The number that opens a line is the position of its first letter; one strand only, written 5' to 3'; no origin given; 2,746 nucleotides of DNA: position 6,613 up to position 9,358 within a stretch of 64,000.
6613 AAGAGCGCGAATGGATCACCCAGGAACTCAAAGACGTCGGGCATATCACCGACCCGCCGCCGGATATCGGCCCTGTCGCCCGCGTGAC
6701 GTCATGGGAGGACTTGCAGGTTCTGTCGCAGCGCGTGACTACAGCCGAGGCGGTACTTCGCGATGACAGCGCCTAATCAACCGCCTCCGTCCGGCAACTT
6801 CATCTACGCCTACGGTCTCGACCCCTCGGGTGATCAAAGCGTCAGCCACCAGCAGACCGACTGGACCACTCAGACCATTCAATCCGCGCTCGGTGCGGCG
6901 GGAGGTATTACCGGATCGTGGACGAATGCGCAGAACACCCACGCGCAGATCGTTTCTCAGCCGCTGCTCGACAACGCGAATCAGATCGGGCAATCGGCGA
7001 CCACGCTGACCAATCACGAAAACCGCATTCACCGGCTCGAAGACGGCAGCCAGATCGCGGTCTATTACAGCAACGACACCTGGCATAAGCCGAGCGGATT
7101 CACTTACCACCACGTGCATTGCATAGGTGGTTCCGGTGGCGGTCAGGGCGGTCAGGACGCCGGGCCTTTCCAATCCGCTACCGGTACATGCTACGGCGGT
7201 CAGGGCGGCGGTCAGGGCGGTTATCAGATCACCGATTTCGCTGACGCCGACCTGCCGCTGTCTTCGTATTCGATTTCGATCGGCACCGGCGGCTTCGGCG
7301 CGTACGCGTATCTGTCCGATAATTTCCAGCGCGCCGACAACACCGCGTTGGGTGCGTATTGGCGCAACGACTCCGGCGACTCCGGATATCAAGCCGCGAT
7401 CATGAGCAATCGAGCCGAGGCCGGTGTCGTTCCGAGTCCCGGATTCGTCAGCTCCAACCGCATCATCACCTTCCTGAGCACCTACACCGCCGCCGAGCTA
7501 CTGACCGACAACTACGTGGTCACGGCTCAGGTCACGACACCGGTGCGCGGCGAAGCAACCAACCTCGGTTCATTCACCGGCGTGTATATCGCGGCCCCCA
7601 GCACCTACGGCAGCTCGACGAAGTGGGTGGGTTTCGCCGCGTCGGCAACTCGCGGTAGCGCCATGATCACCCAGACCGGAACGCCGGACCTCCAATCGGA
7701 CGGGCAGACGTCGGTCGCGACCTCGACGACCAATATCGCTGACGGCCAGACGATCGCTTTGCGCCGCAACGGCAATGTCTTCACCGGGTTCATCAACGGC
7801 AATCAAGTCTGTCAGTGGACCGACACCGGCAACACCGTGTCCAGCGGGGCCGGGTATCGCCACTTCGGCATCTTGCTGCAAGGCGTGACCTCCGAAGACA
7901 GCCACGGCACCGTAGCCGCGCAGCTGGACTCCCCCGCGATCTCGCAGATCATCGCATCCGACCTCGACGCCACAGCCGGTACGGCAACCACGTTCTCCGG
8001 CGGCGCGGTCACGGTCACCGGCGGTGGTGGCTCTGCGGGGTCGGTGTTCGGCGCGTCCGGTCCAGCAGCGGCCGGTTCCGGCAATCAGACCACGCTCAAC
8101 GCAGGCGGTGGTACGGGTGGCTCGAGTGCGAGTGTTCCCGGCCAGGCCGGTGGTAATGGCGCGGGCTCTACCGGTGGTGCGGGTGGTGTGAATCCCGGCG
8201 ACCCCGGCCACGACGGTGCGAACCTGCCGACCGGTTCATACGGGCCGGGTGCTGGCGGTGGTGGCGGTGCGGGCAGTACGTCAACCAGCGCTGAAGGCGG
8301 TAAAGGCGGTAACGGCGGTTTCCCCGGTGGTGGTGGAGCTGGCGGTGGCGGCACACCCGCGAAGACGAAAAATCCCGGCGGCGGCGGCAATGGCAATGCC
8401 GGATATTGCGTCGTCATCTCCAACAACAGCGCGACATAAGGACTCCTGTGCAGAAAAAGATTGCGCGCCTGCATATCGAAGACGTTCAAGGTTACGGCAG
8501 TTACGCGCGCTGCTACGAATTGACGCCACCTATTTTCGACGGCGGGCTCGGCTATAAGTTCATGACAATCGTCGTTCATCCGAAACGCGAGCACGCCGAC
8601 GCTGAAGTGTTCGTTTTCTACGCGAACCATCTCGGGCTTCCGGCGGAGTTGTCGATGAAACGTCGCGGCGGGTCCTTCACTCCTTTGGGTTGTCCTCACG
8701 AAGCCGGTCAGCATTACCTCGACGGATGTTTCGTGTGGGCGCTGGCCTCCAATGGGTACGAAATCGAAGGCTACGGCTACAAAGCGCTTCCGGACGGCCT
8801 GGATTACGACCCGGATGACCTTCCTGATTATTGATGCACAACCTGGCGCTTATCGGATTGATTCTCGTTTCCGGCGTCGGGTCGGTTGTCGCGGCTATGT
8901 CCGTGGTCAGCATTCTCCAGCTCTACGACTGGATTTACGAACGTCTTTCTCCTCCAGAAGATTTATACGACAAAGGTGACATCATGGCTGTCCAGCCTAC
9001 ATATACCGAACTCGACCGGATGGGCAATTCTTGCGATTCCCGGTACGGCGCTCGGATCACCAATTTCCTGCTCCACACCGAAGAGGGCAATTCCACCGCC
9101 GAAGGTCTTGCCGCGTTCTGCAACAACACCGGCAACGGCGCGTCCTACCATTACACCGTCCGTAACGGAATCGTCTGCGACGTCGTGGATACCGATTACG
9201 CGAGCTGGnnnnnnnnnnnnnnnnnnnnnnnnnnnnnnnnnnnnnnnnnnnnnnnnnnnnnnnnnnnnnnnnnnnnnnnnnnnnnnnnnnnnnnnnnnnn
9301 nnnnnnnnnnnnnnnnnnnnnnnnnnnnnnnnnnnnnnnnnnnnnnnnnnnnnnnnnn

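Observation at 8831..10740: Endolysin with a possible signal-arrest-release N-terminus, LGFP wall-binding repeats and a separate C39-like peptidase; no lysin B seen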

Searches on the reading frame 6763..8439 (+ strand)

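Call 5: search_protein_families(library=pfam, proteins=[window:6763-8439:+], max_evalue=0.01)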
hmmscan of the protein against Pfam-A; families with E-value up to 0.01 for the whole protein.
window:6763-8439:+ (558 aa): 1 family
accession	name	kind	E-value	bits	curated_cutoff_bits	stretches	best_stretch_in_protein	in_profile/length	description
PF23918.1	DUF7257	-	4.2e-09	36.9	27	1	180-375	24-216/239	Domain of unknown function (DUF7257)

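Call 6: search_protein_families(library=phrogs, proteins=[window:6763-8439:+], max_evalue=0.001)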
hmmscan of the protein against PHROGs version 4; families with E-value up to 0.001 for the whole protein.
window:6763-8439:+ (558 aa): 6 families
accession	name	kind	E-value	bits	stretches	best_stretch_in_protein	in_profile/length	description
phrog_2804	-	head and packaging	1.2e-19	71.9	1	183-373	41-216/239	virion structural protein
phrog_863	-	tail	1.4e-11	45.1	1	19-181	321-478/690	tail fiber assembly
phrog_746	-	tail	2.7e-07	30.4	1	185-405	496-705/852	minor tail protein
phrog_2683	-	tail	5.2e-06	26.8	1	91-176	214-294/464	minor tail protein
phrog_3856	-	tail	4.4e-05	23.9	1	185-373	122-294/313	minor tail protein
phrog_7161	-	tail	0.00022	21.1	1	239-383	333-470/502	minor tail protein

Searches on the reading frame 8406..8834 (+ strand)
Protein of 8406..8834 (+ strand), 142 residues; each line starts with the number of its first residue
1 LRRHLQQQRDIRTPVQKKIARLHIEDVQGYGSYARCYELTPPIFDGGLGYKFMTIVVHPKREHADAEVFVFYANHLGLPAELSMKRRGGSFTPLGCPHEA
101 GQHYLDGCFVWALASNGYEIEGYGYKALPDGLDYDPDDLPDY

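Call 5: search_protein_families(library=pfam, proteins=[window:8406-8834:+], max_evalue=0.01)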
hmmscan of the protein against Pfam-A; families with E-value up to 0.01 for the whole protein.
window:8406-8834:+ (142 aa): 0 families

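Call 6: search_protein_families(library=phrogs, proteins=[window:8406-8834:+], max_evalue=0.001)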
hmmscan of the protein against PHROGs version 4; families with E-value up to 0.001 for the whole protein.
window:8406-8834:+ (142 aa): 0 families

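Call 72: search_protein_families(library=ncbifam, proteins=[window:8406-8834:+], max_evalue=0.01)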
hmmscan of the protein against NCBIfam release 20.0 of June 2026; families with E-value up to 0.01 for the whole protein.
window:8406-8834:+ (142 aa): 0 families
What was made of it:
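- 8406..8834 (+): Upstream ORF (142 aa as listed; 128-135 aa in relatives). Function unknown, no TMD. Its TGA stop overlaps the amidase ATG (TGATG). No Pfam, PHROG or NCBIfam hit (calls 5, 6, 72).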

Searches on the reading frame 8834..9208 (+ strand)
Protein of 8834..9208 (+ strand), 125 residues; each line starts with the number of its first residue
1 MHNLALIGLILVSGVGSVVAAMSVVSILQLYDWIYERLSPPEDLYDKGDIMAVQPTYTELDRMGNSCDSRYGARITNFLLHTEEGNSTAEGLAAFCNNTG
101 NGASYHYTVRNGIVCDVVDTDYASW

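Call 81: find_related_loci(query=window:8834-9208:+, collection=viral_contigs, flank=3000)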
Query seq(125 aa) (125 aa) in viral_contigs; peptide patterns used: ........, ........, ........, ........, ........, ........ (x = any residue, [..] = any of these).
7 stretches matched a pattern; 4 encode a relative of the query (tblastn E <= 1e-3); 4 distinct loci.
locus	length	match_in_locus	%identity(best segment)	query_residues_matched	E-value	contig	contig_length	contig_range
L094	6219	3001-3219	75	53-125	2e-35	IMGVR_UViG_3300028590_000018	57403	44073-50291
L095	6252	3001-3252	64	41-125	3e-34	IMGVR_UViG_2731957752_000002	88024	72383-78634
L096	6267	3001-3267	63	34-125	1e-30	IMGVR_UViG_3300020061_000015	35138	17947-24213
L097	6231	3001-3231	49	36-108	3e-14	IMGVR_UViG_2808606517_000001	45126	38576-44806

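Call 82: find_related_loci(query=window:8834-9208:+, collection=metagenome_contigs, flank=3000)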
Query seq(125 aa) (125 aa) in metagenome_contigs; peptide patterns used: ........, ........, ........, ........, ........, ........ (x = any residue, [..] = any of these).
88 stretches matched a pattern; 5 encode a relative of the query (tblastn E <= 1e-3); 5 distinct loci.
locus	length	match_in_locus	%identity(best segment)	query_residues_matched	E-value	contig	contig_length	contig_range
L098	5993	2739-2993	67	41-125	2e-36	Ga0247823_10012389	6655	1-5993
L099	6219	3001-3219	75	53-125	2e-35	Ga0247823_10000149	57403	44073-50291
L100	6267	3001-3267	63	34-125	1e-30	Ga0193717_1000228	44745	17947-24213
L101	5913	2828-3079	63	43-125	1e-23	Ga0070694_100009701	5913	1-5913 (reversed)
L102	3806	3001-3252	63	43-125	1e-23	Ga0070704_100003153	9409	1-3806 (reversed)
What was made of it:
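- Scans of IMG/VR and JGI metagenomes found no more (calls 81, 82).
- Tried and rejected: More TMD-amidase lineages: searches of IMG/VR and JGI metagenomes with residues 1-125 found only TMD-less relatives (calls 81, 82).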
